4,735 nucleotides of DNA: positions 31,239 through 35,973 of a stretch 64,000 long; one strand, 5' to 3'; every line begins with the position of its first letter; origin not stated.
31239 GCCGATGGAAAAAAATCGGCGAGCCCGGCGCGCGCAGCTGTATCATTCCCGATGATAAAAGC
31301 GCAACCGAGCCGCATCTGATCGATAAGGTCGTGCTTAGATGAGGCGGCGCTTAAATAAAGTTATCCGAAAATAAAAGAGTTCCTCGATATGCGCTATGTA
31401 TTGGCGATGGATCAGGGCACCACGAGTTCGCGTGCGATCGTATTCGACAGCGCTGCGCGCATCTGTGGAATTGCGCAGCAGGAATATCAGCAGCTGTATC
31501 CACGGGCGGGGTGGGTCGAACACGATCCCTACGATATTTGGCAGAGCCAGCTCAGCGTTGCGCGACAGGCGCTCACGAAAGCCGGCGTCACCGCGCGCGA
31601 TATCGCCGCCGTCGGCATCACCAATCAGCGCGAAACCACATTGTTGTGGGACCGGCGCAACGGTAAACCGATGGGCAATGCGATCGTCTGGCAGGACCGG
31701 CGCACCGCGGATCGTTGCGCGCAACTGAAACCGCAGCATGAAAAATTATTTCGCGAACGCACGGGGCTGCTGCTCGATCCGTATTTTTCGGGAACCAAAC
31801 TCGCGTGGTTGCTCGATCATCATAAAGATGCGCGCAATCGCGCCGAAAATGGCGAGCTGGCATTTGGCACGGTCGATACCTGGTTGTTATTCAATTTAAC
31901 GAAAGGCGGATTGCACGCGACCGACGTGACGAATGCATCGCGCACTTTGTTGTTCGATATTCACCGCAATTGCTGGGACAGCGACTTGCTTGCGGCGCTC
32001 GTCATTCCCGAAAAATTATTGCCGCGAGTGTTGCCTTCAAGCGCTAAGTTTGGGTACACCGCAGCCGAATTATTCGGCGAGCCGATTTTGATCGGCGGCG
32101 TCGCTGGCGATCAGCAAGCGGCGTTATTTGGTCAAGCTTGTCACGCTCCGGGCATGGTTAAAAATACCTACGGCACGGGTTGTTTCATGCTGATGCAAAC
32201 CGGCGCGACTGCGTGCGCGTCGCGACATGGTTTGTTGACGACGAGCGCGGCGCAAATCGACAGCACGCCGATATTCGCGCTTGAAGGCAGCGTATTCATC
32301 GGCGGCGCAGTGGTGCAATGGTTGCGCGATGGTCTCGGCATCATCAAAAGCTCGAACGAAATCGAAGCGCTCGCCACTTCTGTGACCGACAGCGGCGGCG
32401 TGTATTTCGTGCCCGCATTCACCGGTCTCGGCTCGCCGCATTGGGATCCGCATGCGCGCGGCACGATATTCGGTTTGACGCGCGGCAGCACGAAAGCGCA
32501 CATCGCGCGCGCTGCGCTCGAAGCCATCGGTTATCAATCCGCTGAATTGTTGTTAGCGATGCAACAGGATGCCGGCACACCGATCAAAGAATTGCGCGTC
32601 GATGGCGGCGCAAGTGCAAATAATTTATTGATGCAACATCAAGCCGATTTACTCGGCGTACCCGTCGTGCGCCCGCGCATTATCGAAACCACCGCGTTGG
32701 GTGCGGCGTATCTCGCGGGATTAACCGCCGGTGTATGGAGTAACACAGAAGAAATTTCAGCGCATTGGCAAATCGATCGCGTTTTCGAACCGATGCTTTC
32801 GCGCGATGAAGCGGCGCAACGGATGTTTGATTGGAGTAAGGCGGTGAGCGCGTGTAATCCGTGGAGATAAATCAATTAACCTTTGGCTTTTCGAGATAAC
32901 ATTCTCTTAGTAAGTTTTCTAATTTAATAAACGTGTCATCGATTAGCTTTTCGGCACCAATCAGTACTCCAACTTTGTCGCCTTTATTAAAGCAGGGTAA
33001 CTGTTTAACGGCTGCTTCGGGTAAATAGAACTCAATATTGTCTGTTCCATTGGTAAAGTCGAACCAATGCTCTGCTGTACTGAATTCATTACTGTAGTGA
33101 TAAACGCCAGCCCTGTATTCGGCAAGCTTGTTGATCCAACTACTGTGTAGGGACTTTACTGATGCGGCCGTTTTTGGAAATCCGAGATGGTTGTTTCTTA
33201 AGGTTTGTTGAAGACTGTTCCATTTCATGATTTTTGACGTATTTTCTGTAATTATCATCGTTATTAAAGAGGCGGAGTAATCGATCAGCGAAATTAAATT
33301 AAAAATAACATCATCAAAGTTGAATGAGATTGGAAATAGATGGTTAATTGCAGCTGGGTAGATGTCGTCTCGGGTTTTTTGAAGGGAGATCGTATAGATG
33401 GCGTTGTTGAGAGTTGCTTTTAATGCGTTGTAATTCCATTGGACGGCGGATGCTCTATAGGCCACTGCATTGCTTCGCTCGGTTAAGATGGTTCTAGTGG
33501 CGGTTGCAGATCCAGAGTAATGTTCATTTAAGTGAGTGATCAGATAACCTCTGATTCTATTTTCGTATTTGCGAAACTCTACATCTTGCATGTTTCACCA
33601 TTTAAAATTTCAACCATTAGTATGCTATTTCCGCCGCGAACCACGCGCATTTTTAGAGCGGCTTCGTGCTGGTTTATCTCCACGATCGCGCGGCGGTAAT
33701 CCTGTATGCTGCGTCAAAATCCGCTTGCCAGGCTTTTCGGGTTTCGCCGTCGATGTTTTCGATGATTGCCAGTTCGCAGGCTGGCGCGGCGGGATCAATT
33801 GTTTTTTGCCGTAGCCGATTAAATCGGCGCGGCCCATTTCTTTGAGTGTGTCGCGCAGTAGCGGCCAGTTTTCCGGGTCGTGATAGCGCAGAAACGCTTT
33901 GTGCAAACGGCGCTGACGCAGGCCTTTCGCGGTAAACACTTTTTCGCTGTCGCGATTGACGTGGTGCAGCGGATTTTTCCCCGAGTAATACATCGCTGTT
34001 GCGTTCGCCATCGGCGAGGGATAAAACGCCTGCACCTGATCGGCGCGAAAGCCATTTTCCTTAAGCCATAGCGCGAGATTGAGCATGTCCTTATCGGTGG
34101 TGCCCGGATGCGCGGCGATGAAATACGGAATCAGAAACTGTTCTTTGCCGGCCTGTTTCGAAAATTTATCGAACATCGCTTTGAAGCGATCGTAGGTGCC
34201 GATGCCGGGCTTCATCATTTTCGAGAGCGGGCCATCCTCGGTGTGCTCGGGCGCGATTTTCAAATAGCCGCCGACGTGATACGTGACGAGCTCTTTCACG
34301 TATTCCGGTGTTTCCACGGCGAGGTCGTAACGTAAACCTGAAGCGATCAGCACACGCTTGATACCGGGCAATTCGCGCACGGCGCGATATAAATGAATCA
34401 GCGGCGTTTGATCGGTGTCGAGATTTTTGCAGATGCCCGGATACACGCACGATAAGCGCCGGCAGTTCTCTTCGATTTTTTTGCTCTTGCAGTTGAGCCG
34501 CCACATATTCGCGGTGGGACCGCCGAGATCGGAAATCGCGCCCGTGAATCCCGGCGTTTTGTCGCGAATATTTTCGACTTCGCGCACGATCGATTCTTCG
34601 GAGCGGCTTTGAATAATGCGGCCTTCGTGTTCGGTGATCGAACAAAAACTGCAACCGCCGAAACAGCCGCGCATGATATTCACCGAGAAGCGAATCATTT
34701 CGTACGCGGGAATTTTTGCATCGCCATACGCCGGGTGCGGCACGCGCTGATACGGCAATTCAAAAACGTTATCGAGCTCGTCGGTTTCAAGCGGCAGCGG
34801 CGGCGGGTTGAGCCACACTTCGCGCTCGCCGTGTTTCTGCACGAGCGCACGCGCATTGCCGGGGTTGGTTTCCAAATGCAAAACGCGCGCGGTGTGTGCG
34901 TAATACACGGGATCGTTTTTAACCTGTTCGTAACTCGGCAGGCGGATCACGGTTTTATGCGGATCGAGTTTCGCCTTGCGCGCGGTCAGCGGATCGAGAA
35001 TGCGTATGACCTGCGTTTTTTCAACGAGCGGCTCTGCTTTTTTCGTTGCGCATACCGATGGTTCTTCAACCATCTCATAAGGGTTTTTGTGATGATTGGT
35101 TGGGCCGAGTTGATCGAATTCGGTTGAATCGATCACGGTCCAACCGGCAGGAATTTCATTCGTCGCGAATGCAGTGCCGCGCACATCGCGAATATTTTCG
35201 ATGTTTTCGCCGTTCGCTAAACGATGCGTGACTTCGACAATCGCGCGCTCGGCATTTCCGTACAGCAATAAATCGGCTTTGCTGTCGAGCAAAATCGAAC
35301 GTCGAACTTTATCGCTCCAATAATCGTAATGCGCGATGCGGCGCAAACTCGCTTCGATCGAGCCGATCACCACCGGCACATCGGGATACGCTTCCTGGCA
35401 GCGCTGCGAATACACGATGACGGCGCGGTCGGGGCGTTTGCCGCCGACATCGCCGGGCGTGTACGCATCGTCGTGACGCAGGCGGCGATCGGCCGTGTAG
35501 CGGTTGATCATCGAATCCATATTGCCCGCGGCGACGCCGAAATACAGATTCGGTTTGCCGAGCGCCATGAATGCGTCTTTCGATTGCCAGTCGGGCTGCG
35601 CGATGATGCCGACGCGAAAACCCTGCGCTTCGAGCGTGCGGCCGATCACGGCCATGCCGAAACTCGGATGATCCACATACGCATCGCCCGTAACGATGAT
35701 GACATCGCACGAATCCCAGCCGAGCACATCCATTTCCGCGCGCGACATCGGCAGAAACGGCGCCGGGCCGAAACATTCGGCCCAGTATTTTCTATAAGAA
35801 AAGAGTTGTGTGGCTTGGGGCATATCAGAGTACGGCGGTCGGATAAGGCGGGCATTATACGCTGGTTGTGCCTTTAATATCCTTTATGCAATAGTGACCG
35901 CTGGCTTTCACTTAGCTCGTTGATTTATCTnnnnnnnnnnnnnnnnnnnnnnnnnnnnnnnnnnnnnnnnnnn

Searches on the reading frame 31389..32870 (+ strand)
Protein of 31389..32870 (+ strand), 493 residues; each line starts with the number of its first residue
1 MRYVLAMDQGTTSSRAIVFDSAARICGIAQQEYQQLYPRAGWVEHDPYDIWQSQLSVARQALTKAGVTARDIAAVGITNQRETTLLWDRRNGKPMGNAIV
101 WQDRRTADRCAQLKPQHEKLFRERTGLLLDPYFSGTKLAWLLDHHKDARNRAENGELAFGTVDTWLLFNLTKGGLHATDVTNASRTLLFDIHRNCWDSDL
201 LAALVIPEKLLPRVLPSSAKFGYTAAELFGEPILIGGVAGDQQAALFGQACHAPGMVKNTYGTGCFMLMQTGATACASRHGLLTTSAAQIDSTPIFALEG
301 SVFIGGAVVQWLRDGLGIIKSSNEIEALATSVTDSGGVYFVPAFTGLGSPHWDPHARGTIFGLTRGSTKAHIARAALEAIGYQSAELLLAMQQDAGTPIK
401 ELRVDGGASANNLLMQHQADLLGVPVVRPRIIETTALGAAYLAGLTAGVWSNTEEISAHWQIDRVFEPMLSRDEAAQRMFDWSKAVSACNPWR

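Call 65: search_protein_families(library=pfam, proteins=[window:31389-32870:+], max_evalue=0.001)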
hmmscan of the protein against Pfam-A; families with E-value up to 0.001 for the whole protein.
window:31389-32870:+ (493 aa): 2 families
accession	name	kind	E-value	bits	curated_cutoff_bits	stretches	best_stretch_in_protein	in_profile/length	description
PF00370.27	FGGY_N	-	1.5e-71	241.3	28.8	1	3-248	1-245/245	FGGY family of carbohydrate kinases, N-terminal domain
PF02782.22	FGGY_C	-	2.1e-46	158.6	27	1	258-445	2-196/198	FGGY family of carbohydrate kinases, C-terminal domain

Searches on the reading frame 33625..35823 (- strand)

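Call 65: search_protein_families(library=pfam, proteins=[window:33625-35823:-], max_evalue=0.001)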
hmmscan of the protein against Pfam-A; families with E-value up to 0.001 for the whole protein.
window:33625-35823:- (732 aa): 3 families
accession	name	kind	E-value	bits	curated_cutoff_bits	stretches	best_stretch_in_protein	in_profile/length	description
PF08497.15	Radical_SAM_N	-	5.4e-139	463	25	1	23-380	1-301/301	Radical SAM N-terminal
PF11842.13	DUF3362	-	4.9e-47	160.3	27.6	1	595-699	1-106/151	Domain of unknown function (DUF3362)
PF04055.27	Radical_SAM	-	1e-13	52.2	29.5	1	381-586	1-165/166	Radical SAM superfamily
